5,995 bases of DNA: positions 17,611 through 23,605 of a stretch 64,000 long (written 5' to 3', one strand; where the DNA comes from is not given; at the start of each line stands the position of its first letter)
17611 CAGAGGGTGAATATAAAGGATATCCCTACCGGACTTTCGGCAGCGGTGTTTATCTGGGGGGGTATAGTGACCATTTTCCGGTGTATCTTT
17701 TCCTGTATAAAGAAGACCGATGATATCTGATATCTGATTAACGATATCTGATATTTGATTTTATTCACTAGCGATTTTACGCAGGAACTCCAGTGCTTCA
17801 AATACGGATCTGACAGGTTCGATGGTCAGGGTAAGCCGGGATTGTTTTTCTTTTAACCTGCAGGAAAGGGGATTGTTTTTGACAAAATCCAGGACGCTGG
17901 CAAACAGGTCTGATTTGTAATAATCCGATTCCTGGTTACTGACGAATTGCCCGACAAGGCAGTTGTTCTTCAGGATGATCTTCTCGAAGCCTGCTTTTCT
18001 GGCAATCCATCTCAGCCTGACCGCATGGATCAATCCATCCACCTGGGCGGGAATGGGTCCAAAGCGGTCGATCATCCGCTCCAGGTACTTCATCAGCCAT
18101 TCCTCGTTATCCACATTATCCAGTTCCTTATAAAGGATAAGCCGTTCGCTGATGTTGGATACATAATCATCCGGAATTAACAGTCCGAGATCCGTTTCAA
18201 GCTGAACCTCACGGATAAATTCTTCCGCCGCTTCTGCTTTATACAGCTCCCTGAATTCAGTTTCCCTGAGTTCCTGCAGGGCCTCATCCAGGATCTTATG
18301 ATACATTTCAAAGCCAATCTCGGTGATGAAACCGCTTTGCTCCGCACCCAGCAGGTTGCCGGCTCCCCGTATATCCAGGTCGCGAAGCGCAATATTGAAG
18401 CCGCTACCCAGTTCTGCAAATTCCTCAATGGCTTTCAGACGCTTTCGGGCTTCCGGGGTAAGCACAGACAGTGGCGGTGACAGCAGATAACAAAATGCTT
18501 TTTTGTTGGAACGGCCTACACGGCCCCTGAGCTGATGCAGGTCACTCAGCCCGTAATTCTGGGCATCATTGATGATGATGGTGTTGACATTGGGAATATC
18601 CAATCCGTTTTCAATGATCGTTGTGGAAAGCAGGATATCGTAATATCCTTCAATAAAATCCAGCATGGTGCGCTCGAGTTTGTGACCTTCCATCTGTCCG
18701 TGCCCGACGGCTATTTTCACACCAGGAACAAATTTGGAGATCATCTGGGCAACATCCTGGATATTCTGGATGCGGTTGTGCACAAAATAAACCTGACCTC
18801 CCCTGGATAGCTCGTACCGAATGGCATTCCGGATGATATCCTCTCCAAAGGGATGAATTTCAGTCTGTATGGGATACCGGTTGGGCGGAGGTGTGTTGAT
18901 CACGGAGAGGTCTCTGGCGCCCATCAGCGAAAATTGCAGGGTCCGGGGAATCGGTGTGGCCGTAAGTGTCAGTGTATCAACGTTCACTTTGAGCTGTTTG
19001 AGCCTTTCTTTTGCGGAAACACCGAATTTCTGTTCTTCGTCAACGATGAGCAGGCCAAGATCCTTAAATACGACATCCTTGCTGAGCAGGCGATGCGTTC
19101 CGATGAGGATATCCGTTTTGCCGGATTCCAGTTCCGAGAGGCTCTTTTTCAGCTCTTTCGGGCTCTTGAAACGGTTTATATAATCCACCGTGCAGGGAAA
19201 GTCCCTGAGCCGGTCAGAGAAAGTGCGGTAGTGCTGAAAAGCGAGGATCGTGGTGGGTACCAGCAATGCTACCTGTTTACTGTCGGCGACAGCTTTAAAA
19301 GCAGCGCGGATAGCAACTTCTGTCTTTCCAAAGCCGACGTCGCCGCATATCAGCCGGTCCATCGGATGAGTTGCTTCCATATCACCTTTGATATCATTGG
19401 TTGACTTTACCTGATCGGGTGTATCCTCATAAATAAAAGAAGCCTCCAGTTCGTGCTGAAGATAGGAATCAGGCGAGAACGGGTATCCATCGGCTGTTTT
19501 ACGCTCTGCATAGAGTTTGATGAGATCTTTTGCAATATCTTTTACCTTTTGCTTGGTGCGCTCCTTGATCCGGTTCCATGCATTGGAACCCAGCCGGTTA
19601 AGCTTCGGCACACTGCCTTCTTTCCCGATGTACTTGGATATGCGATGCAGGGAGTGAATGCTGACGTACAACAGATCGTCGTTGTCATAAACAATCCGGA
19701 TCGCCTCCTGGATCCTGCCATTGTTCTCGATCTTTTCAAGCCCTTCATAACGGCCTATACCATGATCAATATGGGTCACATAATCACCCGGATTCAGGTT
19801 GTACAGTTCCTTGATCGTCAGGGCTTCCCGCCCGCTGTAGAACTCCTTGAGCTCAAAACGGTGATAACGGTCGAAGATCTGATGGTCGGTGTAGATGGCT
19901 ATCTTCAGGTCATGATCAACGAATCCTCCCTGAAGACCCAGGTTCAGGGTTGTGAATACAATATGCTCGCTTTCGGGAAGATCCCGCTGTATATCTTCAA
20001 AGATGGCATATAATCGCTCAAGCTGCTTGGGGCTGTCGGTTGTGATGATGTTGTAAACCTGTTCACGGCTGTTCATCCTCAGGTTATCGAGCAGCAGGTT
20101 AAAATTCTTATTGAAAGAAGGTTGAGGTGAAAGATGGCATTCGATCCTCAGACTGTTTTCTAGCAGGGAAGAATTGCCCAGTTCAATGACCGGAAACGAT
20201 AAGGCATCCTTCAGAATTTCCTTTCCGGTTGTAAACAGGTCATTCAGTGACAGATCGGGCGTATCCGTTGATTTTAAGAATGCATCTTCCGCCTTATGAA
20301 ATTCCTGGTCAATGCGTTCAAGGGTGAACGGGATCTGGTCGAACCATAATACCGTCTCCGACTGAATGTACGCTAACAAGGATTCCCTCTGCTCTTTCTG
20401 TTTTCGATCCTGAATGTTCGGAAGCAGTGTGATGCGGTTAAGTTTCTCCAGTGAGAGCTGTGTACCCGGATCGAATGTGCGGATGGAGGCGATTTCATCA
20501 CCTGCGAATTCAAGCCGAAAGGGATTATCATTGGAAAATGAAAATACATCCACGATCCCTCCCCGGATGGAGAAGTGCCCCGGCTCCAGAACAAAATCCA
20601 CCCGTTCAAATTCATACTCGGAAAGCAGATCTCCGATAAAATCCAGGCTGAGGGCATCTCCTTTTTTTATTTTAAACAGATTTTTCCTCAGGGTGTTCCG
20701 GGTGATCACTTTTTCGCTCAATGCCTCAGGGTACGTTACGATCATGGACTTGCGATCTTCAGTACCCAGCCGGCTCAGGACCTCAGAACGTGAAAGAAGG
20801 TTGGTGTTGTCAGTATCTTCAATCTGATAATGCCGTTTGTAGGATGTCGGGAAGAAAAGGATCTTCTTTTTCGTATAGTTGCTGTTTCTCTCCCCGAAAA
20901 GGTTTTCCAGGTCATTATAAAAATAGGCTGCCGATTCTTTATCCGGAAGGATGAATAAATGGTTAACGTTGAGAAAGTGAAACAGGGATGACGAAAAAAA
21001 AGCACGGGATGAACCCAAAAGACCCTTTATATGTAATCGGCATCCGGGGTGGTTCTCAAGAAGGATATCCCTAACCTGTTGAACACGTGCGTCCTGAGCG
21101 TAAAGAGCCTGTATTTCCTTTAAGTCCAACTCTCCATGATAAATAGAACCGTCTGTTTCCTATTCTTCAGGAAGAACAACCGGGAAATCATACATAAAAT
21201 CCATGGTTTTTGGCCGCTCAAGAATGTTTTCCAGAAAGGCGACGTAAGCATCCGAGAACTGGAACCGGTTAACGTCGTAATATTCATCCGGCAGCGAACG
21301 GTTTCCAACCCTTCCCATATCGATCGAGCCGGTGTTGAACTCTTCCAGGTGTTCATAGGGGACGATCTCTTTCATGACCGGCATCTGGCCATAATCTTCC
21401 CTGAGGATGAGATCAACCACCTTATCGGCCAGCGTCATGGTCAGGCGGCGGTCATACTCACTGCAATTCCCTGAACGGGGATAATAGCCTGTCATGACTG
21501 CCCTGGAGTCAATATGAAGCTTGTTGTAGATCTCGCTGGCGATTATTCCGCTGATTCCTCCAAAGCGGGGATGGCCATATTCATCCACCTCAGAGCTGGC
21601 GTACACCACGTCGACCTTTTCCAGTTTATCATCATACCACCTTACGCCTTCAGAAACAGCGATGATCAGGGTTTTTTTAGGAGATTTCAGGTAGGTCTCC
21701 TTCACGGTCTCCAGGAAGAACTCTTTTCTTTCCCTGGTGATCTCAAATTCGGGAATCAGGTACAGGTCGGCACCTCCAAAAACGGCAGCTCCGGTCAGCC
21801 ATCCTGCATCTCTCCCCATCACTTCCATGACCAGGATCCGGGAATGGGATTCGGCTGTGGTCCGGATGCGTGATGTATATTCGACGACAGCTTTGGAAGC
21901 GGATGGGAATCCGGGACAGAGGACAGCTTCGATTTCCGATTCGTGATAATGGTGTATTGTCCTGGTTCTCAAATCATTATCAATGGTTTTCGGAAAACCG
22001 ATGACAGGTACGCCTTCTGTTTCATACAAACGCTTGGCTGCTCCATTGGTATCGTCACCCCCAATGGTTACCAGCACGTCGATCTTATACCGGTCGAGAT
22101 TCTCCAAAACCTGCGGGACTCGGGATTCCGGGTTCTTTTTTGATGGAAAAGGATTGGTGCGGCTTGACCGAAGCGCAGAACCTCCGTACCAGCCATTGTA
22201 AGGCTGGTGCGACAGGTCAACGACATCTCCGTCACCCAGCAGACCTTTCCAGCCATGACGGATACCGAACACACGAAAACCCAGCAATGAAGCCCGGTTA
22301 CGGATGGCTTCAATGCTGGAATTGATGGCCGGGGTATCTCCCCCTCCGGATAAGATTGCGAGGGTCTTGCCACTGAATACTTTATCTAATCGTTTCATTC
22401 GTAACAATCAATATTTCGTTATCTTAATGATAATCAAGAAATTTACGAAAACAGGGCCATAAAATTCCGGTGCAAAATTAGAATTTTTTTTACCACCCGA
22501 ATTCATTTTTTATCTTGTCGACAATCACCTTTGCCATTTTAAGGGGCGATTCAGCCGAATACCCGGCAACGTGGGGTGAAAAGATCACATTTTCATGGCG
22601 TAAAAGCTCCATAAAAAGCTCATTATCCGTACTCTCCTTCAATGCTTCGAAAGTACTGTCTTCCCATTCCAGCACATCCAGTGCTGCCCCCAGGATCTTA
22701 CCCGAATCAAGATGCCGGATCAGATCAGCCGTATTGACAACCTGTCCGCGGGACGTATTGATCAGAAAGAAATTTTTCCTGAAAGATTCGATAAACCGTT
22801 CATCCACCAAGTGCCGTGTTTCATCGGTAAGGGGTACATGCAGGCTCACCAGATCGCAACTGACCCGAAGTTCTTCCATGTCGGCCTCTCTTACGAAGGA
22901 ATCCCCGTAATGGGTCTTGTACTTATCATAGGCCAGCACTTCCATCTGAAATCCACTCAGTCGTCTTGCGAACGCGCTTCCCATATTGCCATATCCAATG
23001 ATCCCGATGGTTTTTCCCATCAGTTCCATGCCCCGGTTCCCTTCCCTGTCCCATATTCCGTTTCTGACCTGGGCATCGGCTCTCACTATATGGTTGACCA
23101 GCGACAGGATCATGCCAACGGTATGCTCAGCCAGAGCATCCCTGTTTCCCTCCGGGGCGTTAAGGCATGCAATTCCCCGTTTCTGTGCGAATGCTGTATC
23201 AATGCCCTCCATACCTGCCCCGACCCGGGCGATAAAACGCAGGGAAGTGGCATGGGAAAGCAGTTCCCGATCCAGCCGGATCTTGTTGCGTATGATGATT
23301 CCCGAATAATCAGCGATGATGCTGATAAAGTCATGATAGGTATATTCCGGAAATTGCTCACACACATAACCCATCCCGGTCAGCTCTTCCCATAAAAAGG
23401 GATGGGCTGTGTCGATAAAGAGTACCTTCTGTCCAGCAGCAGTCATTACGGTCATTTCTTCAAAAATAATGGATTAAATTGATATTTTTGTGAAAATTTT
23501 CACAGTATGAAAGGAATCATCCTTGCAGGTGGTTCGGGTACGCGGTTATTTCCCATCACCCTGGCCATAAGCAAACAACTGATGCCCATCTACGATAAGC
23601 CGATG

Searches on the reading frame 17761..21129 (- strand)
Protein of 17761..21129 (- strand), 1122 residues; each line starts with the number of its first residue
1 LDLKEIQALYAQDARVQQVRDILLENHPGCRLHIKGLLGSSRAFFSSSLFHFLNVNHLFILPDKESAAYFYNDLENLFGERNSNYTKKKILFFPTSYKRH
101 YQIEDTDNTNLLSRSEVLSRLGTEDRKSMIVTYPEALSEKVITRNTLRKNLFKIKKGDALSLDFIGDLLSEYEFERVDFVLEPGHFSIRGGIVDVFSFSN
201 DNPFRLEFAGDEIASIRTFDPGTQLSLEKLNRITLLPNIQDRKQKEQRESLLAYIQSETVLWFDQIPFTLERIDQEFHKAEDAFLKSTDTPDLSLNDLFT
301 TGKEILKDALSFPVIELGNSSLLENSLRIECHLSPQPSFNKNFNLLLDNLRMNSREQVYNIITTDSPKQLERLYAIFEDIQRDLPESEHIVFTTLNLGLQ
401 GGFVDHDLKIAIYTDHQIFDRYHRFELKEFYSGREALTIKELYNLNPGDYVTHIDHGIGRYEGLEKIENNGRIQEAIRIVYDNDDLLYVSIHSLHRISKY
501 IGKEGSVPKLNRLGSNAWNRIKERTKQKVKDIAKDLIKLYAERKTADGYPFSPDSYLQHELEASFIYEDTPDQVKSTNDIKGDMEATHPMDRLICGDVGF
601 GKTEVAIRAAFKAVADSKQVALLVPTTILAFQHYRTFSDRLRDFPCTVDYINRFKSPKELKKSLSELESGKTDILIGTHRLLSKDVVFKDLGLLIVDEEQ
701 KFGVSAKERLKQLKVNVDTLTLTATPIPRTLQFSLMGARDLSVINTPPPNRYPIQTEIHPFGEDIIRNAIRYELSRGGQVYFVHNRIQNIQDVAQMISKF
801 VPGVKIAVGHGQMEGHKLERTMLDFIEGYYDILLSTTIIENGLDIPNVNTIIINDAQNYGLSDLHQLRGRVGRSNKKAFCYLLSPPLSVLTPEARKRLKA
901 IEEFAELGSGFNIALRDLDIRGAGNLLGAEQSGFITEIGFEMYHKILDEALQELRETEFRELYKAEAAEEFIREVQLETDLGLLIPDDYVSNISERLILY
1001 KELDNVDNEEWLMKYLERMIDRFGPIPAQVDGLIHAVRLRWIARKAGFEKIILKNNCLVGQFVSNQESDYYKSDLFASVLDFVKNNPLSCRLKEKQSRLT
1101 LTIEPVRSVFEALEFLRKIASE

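Call 89: search_protein_families(library=pfam, proteins=[window:17761-21129:-], max_evalue=0.00001)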
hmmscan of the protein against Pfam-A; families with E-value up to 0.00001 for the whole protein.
window:17761-21129:- (1122 aa): 6 families
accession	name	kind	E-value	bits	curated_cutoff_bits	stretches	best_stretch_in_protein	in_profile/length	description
PF03461.20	TRCF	-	2e-25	89.4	25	1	981-1072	3-94/95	TRCF domain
PF00270.35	DEAD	-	2.8e-21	76.4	26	1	588-731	13-164/167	DEAD/DEAH box helicase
PF17757.6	UvrB_inter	-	3.2e-21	75.7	22.9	1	153-238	2-88/91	UvrB interaction domain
PF00271.37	Helicase_C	-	4.9e-21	75.5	23.5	1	770-874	10-109/110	Helicase conserved C-terminal domain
PF02559.22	CarD_TRCF_RID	-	3.3e-18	65.9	23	1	445-501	1-57/57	CarD-like/TRCF RID domain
PF04851.21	ResIII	-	1.7e-06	28.5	22.5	1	573-726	8-162/164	Type III restriction enzyme, res subunit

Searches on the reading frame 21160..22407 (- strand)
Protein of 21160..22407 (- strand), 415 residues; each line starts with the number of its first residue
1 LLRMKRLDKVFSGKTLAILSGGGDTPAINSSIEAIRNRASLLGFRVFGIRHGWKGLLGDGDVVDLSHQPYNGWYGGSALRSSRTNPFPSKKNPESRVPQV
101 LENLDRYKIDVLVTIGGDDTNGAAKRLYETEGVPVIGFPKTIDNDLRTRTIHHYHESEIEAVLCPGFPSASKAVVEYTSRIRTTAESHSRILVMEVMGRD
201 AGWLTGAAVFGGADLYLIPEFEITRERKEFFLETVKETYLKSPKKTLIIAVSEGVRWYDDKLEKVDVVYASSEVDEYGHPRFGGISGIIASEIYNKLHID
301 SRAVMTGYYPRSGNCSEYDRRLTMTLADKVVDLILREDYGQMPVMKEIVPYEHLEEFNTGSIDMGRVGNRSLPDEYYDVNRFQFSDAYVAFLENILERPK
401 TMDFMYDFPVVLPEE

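Call 7: search_protein_families(library=ncbifam, proteins=[window:21160-22407:-], max_evalue=0.001)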
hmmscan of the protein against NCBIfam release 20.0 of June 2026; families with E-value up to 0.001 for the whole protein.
window:21160-22407:- (415 aa): 11 families
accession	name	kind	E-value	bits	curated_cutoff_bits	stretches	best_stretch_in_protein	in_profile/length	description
TIGR02483.1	PFK_mixed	subfamily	2.1e-69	234.1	430.55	1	16-346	2-312/325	phosphofructokinase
NF002872.1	PRK03202.1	subfamily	3.5e-61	207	253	1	14-346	1-291/323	ATP-dependent 6-phosphofructokinase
TIGR02482.1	PFKA_ATP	equivalog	5.3e-48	163.6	371.35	2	16-254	2-223/301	6-phosphofructokinase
NF010675.0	PRK14072.1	subfamily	1.7e-43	148.9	273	1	15-409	5-399/416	diphosphate--fructose-6-phosphate 1-phosphotransferase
NF010674.0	PRK14071.1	equivalog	7.8e-43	146.8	544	1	14-344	5-320/360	ATP-dependent 6-phosphofructokinase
NF041103.1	PFKA_PPi_Ttgales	equivalog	3.4e-33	115.3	550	1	16-371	1-363/407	diphosphate--fructose-6-phosphate 1-phosphotransferase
TIGR02478.1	6PF1K_euk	equivalog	7.1e-31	107.1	708.4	2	167-339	163-314/744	6-phosphofructokinase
NF005301.0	PRK06830.1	equivalog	4.5e-22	78.1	400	1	15-330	83-387/445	ATP-dependent 6-phosphofructokinase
NF005121.0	PRK06555.1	equivalog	9.6e-18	64.1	395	1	14-339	4-355/404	pyrophosphate--fructose-6-phosphate 1-phosphotransferase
NF005482.0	PRK07085.1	subfamily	2.2e-14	52.9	446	1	14-204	74-259/558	diphosphate--fructose-6-phosphate 1-phosphotransferase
TIGR02477.1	PFKA_PPi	equivalog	2.4e-11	42.8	587.95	1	46-205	102-254/539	diphosphate--fructose-6-phosphate 1-phosphotransferase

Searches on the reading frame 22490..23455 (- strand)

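Call 7: search_protein_families(library=ncbifam, proteins=[window:22490-23455:-], max_evalue=0.001)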
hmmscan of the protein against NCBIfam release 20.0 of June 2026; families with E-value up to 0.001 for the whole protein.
window:22490-23455:- (321 aa): 21 families
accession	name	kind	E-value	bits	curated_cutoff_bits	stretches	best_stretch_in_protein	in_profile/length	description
TIGR01327.1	PGDH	equivalog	2.2e-69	234.6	454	1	37-317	28-299/525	phosphoglycerate dehydrogenase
NF008759.0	PRK11790.1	equivalog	1e-54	185.8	404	1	8-316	11-314/410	phosphoglycerate dehydrogenase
NF009714.1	PRK13243.1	equivalog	5.7e-53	180.4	455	1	59-313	55-307/332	glyoxylate reductase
NF000492.1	vanH_gen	exception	2.3e-45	155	540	1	55-302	48-294/312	D-lactate dehydrogenase VanH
NF005069.0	PRK06487.1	equivalog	4.9e-44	150.7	448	1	52-317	50-309/320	2-hydroxyacid dehydrogenase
NF006263.0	PRK08410.1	equivalog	2.9e-43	148.4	389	1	45-317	38-305/311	D-2-hydroxyacid dehydrogenase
NF006374.0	PRK08605.1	subfamily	6e-42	143.9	356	1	42-303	38-306/332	D-lactate dehydrogenase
NF001309.0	PRK00257.1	equivalog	1.2e-40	139.6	434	1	47-319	35-278/379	4-phosphoerythronate dehydrogenase PdxB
NF009127.0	PRK12480.1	equivalog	2.1e-38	132.1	579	1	44-303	40-304/330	D-lactate dehydrogenase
NF000371.1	vanH_Agroup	exception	4e-38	131.4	700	1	70-302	70-299/322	VanH-A/VanH-Pt family D-lactate dehydrogenase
NF005750.0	PRK07574.1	equivalog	9e-37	127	329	1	61-261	104-310/386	NAD-dependent formate dehydrogenase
NF005387.0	PRK06932.1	equivalog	2.2e-35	122.1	492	1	49-315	43-302/314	2-hydroxyacid dehydrogenase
NF000128.1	vanH-Sc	exception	5.3e-35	121.1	650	1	68-302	83-314/337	D-lactate dehydrogenase VanH-Sc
NF011938.0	PRK15409.1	equivalog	2.3e-34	118.9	492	1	39-315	35-305/324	glyoxylate/hydroxypyruvate reductase GhrB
NF000112.1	vanH-Amyco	exception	2.5e-34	119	625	1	51-301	73-322/348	VanH-AOV family D-lactate dehydrogenase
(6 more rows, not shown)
